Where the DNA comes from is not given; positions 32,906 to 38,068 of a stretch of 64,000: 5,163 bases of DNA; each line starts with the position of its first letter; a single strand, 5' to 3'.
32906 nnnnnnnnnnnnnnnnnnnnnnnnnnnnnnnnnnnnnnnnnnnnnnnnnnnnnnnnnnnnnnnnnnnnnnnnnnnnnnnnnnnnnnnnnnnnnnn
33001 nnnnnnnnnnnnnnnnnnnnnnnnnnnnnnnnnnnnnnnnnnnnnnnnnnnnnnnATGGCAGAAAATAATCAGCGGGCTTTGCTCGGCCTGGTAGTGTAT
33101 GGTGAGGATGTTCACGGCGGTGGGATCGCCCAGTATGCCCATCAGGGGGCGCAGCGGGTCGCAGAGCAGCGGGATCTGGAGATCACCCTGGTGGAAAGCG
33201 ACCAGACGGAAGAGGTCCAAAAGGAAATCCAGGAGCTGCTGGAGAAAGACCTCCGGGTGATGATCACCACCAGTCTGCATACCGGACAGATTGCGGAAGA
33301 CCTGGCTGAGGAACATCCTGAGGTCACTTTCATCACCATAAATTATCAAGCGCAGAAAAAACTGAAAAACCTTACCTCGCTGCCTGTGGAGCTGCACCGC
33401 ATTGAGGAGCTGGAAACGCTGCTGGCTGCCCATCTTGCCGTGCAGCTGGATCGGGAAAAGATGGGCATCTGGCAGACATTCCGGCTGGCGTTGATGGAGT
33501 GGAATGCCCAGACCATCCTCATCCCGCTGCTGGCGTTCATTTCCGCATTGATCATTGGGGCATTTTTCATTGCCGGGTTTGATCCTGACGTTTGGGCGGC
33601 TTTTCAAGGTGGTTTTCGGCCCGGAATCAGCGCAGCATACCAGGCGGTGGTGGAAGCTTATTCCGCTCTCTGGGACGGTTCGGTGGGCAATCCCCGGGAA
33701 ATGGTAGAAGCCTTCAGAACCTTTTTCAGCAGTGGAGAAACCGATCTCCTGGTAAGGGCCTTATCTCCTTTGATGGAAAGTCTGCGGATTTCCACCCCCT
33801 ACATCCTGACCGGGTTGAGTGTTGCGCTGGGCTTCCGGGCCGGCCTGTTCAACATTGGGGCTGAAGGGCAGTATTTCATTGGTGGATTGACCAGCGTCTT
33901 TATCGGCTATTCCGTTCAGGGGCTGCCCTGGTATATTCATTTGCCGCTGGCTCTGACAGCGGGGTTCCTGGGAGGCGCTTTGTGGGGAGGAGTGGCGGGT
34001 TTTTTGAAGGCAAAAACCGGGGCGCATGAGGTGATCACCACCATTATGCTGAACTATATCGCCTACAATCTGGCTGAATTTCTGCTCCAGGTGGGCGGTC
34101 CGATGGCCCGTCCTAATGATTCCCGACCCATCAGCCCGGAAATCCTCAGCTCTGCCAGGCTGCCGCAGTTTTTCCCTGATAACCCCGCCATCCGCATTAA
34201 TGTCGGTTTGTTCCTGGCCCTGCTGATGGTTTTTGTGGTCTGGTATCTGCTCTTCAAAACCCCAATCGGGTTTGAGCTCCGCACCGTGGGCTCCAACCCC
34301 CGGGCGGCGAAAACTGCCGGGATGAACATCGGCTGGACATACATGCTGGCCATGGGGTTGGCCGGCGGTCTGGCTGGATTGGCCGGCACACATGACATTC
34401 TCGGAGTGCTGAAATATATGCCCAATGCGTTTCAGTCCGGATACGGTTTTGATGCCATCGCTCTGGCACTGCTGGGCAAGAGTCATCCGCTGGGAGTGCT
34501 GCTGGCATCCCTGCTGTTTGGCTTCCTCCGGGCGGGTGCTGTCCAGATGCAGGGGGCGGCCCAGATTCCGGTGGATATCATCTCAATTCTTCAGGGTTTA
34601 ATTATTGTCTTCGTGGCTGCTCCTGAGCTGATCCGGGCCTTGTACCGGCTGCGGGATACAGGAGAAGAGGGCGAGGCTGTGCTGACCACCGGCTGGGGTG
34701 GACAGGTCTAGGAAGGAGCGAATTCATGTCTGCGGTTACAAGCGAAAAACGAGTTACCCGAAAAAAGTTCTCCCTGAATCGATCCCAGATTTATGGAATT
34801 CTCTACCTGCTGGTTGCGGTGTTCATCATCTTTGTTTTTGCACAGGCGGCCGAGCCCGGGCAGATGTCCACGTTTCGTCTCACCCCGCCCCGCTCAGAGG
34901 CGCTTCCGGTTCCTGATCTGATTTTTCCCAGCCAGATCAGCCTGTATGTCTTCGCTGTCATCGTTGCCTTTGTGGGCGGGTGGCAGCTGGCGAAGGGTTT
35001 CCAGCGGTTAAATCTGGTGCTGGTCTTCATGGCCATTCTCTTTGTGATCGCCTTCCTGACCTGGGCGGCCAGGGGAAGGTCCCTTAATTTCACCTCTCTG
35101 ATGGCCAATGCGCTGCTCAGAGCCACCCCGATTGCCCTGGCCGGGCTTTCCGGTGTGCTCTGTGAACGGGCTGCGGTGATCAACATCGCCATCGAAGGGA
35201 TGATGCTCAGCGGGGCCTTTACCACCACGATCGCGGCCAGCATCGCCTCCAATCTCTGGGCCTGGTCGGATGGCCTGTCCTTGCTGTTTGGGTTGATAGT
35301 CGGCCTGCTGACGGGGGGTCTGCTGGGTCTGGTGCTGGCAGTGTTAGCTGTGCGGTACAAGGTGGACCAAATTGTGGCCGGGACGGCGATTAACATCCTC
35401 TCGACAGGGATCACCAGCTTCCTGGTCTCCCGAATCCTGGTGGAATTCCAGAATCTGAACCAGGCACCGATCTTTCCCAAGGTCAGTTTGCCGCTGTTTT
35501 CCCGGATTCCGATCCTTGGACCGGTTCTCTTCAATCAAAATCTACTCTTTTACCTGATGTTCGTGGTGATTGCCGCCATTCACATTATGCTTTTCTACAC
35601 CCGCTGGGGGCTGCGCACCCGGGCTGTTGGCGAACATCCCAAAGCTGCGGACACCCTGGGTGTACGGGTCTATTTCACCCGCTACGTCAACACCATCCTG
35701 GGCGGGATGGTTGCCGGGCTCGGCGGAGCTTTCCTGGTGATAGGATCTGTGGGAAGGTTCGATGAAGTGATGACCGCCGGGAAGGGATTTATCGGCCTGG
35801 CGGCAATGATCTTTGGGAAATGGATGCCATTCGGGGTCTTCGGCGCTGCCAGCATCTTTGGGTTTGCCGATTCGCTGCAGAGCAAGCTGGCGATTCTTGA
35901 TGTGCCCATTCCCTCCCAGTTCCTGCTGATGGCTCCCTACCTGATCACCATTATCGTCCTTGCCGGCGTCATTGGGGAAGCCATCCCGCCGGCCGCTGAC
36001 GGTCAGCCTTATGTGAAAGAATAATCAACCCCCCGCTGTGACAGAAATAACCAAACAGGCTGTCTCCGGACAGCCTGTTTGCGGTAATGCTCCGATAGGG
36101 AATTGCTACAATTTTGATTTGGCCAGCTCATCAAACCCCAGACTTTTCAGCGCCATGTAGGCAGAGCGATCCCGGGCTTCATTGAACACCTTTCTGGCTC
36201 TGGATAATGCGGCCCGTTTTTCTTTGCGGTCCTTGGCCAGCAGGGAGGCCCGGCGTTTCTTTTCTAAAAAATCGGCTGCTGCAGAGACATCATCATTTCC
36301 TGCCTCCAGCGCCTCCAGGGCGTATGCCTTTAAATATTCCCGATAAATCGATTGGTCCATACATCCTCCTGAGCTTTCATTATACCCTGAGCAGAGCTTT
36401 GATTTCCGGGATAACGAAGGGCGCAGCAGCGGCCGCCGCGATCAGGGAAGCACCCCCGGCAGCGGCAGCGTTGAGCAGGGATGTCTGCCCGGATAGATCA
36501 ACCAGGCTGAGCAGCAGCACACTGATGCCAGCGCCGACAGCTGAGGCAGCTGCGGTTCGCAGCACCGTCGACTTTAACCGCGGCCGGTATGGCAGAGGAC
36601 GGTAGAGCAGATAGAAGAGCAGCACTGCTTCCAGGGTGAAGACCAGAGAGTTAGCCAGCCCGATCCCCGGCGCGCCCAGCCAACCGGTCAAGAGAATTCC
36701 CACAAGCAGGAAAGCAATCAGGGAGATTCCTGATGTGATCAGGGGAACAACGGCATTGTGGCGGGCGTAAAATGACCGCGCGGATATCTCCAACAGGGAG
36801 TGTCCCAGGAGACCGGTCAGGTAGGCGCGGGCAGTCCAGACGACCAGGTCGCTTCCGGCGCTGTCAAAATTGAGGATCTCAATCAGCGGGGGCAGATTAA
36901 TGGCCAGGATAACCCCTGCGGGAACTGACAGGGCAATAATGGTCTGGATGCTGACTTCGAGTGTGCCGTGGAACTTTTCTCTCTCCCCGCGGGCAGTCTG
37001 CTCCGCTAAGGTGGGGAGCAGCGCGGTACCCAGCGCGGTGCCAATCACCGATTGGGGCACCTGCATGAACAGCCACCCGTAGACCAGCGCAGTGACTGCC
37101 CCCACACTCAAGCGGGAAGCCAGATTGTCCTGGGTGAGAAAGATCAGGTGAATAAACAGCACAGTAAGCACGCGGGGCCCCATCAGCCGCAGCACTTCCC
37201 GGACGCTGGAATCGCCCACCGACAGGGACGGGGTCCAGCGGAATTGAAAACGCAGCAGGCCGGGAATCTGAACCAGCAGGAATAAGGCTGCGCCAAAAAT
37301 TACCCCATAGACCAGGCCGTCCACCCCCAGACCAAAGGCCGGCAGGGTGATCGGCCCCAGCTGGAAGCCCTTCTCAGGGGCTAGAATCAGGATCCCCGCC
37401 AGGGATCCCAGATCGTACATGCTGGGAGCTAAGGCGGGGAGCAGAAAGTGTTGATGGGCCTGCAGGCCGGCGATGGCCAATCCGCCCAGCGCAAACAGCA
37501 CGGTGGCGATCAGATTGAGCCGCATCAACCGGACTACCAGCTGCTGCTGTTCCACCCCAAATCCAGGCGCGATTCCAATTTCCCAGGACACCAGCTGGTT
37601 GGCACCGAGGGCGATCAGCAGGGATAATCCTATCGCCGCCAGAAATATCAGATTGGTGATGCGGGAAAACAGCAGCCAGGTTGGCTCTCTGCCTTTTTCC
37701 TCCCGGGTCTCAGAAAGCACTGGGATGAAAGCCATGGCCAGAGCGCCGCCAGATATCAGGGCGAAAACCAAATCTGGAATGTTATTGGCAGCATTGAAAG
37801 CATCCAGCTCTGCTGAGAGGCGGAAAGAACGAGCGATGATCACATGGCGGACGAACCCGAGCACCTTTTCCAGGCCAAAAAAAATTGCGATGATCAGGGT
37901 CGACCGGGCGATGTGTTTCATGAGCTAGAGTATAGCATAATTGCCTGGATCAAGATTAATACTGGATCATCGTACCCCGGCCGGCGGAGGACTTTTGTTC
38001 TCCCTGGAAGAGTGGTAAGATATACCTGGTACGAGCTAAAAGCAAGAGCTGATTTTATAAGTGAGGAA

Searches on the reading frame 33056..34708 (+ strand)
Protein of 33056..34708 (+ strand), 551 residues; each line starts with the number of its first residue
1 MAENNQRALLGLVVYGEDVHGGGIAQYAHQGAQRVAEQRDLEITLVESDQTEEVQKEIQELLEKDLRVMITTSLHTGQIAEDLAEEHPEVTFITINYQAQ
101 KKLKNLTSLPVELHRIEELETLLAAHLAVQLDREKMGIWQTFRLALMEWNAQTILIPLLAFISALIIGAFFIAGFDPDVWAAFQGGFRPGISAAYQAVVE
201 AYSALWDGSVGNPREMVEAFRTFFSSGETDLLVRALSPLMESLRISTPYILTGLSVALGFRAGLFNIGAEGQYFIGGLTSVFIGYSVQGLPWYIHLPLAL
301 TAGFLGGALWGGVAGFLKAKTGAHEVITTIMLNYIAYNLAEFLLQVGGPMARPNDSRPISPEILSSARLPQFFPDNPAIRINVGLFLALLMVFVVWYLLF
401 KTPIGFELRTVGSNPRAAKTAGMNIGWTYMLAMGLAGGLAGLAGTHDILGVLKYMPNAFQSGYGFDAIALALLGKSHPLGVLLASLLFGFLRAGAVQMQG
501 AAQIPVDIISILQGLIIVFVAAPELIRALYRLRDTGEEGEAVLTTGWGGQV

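Call 29: search_protein_families(library=pfam, proteins=[window:33056-34708:+], max_evalue=0.0001)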
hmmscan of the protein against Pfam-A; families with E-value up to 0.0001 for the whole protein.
window:33056-34708:+ (551 aa): 2 families
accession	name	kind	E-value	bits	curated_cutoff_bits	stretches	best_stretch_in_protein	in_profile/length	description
PF02653.21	BPD_transp_2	-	1.2e-48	166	26.8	1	241-520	4-268/269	Branched-chain amino acid transport system / permease component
PF02608.20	Bmp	-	2.2e-07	30.6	24.1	1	13-108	6-102/301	ABC transporter substrate-binding protein PnrA-like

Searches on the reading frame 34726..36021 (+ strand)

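Call 29: search_protein_families(library=pfam, proteins=[window:34726-36021:+], max_evalue=0.0001)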
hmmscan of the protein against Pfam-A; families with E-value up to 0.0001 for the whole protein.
window:34726-36021:+ (432 aa): 1 family
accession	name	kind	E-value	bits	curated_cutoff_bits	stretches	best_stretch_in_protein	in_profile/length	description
PF02653.21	BPD_transp_2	-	9.5e-38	130.3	26.8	1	126-396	2-253/269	Branched-chain amino acid transport system / permease component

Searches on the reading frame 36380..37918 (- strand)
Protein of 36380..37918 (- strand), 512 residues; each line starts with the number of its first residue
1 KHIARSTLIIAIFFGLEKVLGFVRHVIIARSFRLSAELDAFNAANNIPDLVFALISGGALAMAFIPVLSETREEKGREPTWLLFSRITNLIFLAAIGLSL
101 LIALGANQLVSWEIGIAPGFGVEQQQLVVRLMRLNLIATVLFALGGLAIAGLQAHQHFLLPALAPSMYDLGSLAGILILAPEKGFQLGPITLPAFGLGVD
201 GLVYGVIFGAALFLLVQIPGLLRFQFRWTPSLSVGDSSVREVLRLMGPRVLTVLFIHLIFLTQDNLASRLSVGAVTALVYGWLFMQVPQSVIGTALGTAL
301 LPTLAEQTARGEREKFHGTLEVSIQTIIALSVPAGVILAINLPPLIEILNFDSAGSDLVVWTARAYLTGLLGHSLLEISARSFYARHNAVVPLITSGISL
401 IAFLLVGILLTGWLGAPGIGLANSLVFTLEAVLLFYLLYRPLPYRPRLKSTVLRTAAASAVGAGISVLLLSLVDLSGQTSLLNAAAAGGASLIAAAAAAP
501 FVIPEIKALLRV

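Call 29: search_protein_families(library=pfam, proteins=[window:36380-37918:-], max_evalue=0.0001)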
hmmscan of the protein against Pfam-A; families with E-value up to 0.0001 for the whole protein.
window:36380-37918:- (512 aa): 2 families
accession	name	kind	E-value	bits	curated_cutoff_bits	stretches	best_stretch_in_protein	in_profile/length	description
PF03023.19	MurJ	-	1.6e-65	221.9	27.4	1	29-474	2-437/451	Lipid II flippase MurJ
PF01554.23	MatE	-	4.1e-05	23.8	24.9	1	248-402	1-154/161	MatE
